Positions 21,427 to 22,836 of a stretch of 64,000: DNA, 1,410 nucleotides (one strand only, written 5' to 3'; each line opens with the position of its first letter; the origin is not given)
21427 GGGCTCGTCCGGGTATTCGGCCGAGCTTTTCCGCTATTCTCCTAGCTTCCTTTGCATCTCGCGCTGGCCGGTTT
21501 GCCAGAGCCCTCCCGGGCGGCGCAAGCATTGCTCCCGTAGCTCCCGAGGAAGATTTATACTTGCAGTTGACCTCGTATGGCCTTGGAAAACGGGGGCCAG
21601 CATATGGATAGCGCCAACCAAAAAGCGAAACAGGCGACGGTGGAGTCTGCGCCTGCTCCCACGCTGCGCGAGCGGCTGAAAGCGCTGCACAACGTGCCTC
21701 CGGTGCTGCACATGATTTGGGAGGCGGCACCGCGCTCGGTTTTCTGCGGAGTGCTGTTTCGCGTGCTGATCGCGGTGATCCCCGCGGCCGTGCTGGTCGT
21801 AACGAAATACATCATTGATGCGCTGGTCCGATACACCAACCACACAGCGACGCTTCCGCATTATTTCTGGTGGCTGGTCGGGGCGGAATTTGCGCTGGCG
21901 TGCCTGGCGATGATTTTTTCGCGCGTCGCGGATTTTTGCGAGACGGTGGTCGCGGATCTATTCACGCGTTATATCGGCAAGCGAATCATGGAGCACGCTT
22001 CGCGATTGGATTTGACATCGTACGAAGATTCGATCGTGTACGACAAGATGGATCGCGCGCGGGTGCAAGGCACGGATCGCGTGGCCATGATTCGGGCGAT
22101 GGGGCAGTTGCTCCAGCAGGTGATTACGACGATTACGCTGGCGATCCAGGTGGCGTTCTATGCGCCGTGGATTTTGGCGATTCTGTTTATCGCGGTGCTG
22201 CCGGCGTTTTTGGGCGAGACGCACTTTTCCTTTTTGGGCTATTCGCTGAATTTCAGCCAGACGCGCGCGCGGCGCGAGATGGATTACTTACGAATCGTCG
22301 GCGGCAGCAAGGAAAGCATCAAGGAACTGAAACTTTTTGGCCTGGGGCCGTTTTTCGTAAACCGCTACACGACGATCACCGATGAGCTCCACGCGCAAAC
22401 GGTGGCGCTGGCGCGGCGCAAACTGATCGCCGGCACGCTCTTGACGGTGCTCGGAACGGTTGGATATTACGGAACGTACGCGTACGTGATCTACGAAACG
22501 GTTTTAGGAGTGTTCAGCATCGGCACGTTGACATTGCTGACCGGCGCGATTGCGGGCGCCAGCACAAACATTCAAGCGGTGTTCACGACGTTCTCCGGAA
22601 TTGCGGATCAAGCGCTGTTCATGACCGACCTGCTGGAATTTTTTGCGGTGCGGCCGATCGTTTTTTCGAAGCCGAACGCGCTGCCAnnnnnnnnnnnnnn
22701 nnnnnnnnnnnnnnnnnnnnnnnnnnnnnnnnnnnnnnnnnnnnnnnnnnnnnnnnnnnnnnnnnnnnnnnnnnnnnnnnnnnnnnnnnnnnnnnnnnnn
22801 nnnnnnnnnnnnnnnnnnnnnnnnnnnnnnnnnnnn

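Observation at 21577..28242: NdvA-like exporter plus a 'half-size' cyclic-glucan-synthase homologue lacking the GH94 phosphorylase domain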

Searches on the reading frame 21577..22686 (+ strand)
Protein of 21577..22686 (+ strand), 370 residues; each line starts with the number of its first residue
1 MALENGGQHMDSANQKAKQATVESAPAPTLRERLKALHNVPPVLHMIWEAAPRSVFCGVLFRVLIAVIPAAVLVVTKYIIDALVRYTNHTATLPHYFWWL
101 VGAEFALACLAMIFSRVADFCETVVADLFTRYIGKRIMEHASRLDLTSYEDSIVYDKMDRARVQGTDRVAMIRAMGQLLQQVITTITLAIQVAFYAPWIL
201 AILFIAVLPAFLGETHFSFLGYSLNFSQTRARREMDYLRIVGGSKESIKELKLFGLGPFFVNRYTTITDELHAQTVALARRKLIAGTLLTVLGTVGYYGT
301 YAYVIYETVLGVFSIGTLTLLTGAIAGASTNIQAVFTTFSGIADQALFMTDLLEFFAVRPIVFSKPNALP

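Call 65: search_solved_structures(query=window:21577-22686:+, max_evalue=10)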
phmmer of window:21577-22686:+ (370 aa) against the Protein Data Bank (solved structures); distinct sequences matched with E-value up to 10: 1.
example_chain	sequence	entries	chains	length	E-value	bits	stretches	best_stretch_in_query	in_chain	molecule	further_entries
3b5x_A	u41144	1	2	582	0.087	15.2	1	118-338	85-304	Lipid A export ATP-binding/permease protein msbA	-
